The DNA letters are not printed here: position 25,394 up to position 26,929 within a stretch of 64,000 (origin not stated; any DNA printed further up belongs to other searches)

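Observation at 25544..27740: Mini-island with a PD-(D/E)xK nuclease protein (paralog A), a 62-aa basic protein and a 167-aa protein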

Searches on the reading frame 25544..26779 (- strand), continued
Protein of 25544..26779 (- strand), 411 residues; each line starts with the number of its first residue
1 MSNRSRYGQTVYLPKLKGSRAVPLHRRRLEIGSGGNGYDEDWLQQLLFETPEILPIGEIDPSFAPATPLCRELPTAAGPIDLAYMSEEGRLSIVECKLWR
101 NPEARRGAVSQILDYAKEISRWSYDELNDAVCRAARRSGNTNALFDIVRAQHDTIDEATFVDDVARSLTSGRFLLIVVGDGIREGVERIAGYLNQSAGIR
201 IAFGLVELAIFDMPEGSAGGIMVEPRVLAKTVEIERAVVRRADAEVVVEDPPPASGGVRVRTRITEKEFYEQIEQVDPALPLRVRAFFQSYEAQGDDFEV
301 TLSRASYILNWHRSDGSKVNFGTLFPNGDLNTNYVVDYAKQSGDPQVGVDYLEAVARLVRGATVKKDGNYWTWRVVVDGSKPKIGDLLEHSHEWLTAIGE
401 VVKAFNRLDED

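Call 32: search_protein_families(library=pfam, alignment_id=A2, max_evalue=0.00001)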
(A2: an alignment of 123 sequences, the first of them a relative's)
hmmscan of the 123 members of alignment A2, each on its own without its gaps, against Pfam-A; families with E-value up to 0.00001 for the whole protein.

A. member 1, L003:5792-6043:- (83 aa): 0 families

B. families by the number of members that match (of 123 scanned): 84 families (the first 25 are shown)
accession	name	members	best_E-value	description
PF00270.35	DEAD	2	2.7e-51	DEAD/DEAH box helicase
PF08238.18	Sel1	2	4.2e-38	Sel1 repeat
PF00849.27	PseudoU_synth_2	2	3.3e-32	RNA pseudouridylate synthase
PF00271.37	Helicase_C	2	1.7e-31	Helicase conserved C-terminal domain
PF01381.28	HTH_3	2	1.7e-14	Helix-turn-helix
PF13560.12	HTH_31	2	5.3e-14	Helix-turn-helix domain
PF12844.13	HTH_19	2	3.5e-10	Helix-turn-helix domain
PF04851.21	ResIII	2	7.2e-08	Type III restriction enzyme, res subunit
PF13443.12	HTH_26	2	6.1e-07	Cro/C1-type HTH DNA-binding domain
PF06965.17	Na_H_antiport_1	1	4e-137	Na+/H+ antiporter 1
PF13701.12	DDE_Tnp_1_4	1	9.6e-129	Transposase DDE domain group 1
PF02646.22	RmuC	1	9.2e-109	RmuC family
PF03702.20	AnmK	1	3.9e-87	Anhydro-N-acetylmuramic acid kinase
PF03747.19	ADP_ribosyl_GH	1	2.2e-76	ADP-ribosylglycohydrolase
PF13458.12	Peripla_BP_6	1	1e-74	Periplasmic binding protein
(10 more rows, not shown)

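Call 50: search_solved_structures(query=A1, max_evalue=10, show_alignments=3)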
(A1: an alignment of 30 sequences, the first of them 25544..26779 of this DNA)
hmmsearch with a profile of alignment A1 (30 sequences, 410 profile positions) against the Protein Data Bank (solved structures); distinct sequences matched with E-value up to 10: 6.
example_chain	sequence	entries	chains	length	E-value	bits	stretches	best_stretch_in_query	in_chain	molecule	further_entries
5mux_A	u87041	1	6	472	0.65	11.7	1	216-254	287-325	2-methylcitrate dehydratase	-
2qru_A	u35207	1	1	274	0.81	11.3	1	326-395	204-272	Uncharacterized protein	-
1wbi_A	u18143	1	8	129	0.96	11.1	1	302-346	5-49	AVIDIN-RELATED PROTEIN 2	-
4bcs_A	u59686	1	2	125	1.1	10.9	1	304-346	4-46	CHIMERIC AVIDIN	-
2mf6_A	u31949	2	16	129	1.3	10.7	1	302-346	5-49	Avidin, Avidin-related protein 4/5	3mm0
4em8_A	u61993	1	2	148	1.6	10.4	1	151-185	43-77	Ribose 5-phosphate isomerase B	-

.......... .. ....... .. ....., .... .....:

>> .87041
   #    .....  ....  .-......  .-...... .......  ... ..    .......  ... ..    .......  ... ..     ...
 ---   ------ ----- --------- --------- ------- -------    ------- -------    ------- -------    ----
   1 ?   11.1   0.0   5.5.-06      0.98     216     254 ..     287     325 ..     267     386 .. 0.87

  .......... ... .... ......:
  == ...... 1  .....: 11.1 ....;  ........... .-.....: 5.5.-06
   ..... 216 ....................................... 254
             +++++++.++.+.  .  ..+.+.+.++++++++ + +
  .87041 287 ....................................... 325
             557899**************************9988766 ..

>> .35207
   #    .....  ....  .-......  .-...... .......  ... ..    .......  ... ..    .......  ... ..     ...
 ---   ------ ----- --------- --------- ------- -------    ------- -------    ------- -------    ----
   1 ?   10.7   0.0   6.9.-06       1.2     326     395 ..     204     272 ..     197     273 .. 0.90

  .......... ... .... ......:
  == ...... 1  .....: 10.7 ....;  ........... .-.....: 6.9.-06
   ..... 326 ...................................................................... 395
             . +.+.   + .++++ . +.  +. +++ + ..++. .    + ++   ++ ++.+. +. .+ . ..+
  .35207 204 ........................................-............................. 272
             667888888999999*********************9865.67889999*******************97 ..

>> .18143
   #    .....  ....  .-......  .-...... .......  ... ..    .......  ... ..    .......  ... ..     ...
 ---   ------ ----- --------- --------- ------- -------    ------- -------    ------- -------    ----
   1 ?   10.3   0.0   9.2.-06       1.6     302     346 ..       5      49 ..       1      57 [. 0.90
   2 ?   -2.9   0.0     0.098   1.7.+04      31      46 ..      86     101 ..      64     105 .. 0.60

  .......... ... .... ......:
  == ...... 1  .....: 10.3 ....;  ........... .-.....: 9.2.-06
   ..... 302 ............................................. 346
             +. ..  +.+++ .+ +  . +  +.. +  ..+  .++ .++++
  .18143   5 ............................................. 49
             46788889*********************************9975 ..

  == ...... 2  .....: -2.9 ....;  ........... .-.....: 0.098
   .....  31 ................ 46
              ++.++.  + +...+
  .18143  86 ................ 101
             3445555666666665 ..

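Call 51: search_protein_families(library=phrogs, proteins=[window:25544-26779:-], max_evalue=0.01)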
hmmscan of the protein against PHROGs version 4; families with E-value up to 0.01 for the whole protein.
window:25544-26779:- (411 aa): 0 families

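Call 57: search_protein_families(library=padloc, alignment_id=A1, max_evalue=0.001)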
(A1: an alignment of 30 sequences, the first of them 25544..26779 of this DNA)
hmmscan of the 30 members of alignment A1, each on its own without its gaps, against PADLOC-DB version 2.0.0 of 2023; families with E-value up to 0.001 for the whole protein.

A. member 1, window:25544-26779:- (411 aa): 1 family
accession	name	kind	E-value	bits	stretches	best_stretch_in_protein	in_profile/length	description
PDLC04916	PDC-S11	-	2.6e-09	34.6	1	70-203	47-164/358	-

B. families by the number of members that match (of 30 scanned): 1 family
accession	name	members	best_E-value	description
PDLC04916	PDC-S11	29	2.6e-11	-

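Call 69: find_related_loci(query=A1, collection=viral_contigs, flank=6000)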
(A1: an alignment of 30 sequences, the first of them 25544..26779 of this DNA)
Query A1 (411 aa) in viral_contigs; peptide patterns used: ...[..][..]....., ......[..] (x = any residue, [..] = any of these).
58 stretches matched a pattern; 3 encode a relative of the query (tblastn E <= 1e-3); 3 distinct loci.
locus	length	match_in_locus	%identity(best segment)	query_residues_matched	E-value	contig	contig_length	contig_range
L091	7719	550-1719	39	19-398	5e-74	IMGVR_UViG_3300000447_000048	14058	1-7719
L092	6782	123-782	42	31-249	5e-49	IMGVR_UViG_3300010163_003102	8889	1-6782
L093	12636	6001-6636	38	38-246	7e-39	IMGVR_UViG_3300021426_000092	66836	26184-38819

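Call 71: search_protein_families(library=phrogs, proteins=[L091:2158-4233:+, L091:4311-5477:-, L091:5810-7324:+, L093:3720-4748:+, L093:7756-8700:+], max_evalue=0.00001)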
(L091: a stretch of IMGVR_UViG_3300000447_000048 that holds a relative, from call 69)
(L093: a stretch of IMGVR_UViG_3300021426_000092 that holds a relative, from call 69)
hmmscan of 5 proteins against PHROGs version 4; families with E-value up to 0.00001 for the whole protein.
L091:2158-4233:+ (691 aa): 0 families

L091:4311-5477:- (388 aa): 0 families

L091:5810-7324:+ (504 aa): 3 families
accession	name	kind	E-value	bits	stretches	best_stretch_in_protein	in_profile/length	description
phrog_9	-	head and packaging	1.5e-54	187.1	1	7-486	188-662/812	terminase large subunit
phrog_2699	-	head and packaging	3.3e-21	76.5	1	222-486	31-292/315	terminase large subunit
phrog_4914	-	head and packaging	8.3e-06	26.5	0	9-99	61-158/213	terminase large subunit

L093:3720-4748:+ (342 aa): 0 families

L093:7756-8700:+ (314 aa): 0 families

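Call 76: fold_search(model_id=the predicted structure, library=viral)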
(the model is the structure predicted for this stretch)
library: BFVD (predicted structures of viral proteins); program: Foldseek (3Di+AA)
matches with E <= 10: 685; with E <= 0.001: 1
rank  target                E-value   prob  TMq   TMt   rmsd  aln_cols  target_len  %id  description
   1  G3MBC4                5.3e-08  1.00  0.29  0.38  19.8       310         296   11  Gp54 [Bacillus phage G]
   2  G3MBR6                8.8e-03  0.97  0.20  0.44   7.5       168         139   12  Gp200 [Bacillus phage G]
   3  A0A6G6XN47            1.2e-02  0.51  0.18  0.27  12.8       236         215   11  (no name in the UniProt tables at hand)
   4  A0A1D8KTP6            1.7e-02  0.85  0.21  0.38   7.9       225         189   12  Restriction endonuclease [Synechococcus phage S-CAM7]
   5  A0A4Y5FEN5            2.8e-02  0.93  0.21  0.36   5.8       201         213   10  Uncharacterized protein [Lactobacillus phage 521B]
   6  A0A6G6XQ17            3.7e-02  0.41  0.19  0.25  12.1       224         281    6  (no name in the UniProt tables at hand)
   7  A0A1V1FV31            5.5e-02  0.33  0.16  0.20   9.7       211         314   11  Exonucleaase VIII [Azobacteroides phage ProJPt-Bp1]
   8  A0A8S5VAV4            5.8e-02  0.51  0.16  0.30  13.1       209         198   11  DNA repair protein [Siphoviridae sp. ct0vA12]
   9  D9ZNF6                6.1e-02  0.51  0.18  0.32  18.0       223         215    9  (no name in the UniProt tables at hand)
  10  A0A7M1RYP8            7.3e-02  0.23  0.12  0.12  19.4       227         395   12  PD-(D/E)XK endonuclease-like domain-containing protein [uncultured phage cr126_1]
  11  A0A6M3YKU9            8.1e-02  0.10  0.09  0.11  14.4       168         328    8  (no name in the UniProt tables at hand)
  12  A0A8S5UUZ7            9.1e-02  0.44  0.20  0.32  18.9       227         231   10  DUF5655 domain-containing protein [Siphoviridae sp. ctaDn21]
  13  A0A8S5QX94            9.6e-02  0.13  0.11  0.11  31.8       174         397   16  Uncharacterized protein [Siphoviridae sp. ctoWO12]
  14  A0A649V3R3            1.0e-01  0.28  0.16  0.23  15.5       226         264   12  (no name in the UniProt tables at hand)
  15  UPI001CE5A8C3         1.0e-01  0.12  0.10  0.14  19.3       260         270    8  (no name look-up for this kind of identifier)
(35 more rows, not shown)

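Call 78: list_cluster_members(proteins=[window:25544-26779:-, window:27237-27740:+])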
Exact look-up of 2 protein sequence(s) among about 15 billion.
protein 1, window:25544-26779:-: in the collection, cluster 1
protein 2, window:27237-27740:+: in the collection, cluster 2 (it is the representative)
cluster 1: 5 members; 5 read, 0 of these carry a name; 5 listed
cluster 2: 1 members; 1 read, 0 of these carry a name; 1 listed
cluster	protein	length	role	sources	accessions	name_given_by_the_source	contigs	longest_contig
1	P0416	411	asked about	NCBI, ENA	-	-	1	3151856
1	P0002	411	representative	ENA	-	-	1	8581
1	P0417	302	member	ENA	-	-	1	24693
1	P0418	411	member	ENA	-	-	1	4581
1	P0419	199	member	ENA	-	-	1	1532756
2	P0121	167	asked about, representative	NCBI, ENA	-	-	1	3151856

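Call 88: find_encoding_contigs(protein=P0104, flank=7000, max_places=2)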
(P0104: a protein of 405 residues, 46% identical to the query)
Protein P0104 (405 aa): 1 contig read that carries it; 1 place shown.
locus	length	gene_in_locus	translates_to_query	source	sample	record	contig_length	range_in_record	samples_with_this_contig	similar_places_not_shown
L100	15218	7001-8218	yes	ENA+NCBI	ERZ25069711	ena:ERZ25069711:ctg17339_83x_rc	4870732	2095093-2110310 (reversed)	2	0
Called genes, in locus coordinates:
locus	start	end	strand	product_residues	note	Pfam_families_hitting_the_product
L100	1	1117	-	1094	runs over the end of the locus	PF00873:ACR_tran, PF03176:MMPL, PF00873:ACR_tran, PF03176:MMPL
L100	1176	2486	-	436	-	PF25917:BSH_RND (weak), PF25989:YknX_C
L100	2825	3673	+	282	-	PF00850:Hist_deacetyl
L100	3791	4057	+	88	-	PF02609:Exonuc_VII_S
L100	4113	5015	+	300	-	PF00348:polyprenyl_synt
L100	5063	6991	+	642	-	PF13292:DXP_synthase_N, PF00676:E1_dh (weak), PF02779:Transket_pyr, PF02780:Transketolase_C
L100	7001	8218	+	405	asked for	-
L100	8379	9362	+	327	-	PF01547:SBP_bac_1, PF13531:SBP_bac_11, PF13416:SBP_bac_8, PF13343:SBP_bac_6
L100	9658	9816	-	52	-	-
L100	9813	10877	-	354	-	PF09566:RE_SacI_N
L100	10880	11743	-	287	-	PF02086:MethyltransfD12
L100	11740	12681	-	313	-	PF12760:Zn_ribbon_IS1595, PF12762:DDE_Tnp_IS1595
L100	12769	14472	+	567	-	PF00528:BPD_transp_1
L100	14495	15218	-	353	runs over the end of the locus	PF00005:ABC_tran, PF13304:AAA_21 (faint), PF08402:TOBE_2 (weak)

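Call 89: find_encoding_contigs(protein=P0096, flank=7000, max_places=2)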
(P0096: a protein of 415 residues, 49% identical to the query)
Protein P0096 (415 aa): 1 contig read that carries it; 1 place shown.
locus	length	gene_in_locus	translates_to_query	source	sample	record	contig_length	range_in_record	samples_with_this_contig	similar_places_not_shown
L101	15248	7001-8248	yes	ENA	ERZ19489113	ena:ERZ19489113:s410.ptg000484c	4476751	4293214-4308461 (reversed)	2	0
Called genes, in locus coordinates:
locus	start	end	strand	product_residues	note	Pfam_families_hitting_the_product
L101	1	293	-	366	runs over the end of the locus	PF02463:SMC_N (faint), PF11398:DUF2813 (weak), PF13175:AAA_15 (weak), PF13476:AAA_23 (weak), PF13555:AAA_29 (weak), PF13304:AAA_21, PF13175:AAA_15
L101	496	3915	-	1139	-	PF13620:CarboxypepD_reg, PF25183:OMP_b-brl_4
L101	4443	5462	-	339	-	PF01408:GFO_IDH_MocA, PF22725:GFO_IDH_MocA_C3, PF02894:GFO_IDH_MocA_C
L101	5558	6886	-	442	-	PF00884:Sulfatase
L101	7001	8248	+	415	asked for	-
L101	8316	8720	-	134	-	PF02590:SPOUT_MTase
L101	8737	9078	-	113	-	PF02410:RsfS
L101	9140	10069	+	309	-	-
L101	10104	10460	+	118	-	PF00507:Oxidored_q4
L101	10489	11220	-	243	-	PF00657:Lipase_GDSL, PF13472:Lipase_GDSL_2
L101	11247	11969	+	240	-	PF00005:ABC_tran, PF13304:AAA_21 (faint), PF02463:SMC_N (weak)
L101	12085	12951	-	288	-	PF08867:FRG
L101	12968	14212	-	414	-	PF02133:Transp_cyt_pur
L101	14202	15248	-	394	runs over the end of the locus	-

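Call 90: find_encoding_contigs(protein=P0118, flank=7000, max_places=2)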
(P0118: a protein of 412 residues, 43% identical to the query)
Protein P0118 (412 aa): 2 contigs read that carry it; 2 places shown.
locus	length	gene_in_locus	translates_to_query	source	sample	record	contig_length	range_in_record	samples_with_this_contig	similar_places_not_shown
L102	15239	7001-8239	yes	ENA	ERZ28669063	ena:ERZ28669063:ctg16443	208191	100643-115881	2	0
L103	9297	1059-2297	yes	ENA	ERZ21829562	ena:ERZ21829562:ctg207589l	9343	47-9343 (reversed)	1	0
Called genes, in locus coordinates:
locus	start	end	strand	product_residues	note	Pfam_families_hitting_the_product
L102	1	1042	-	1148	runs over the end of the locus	PF02463:SMC_N, PF13175:AAA_15 (weak), PF13304:AAA_21 (weak), PF13476:AAA_23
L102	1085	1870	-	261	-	PF13462:Thioredoxin_4, PF01323:DSBA (faint)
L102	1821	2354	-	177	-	PF05258:DciA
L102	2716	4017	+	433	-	PF00589:Phage_integrase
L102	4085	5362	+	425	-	PF00872:Transposase_mut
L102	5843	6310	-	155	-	PF13358:DDE_3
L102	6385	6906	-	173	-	PF13384:HTH_23, PF13518:HTH_28, PF13551:HTH_29, PF13565:HTH_32, PF13592:HTH_33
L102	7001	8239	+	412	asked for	-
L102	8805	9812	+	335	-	-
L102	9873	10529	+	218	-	-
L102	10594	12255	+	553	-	PF08378:NERD, PF13538:UvrD_C_2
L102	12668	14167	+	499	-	PF00665:rve (weak), PF22483:Mu-transpos_C_2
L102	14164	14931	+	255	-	PF01695:IstB_IS21, PF00308:Bac_DnaA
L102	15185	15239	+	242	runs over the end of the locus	-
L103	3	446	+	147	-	?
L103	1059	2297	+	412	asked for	-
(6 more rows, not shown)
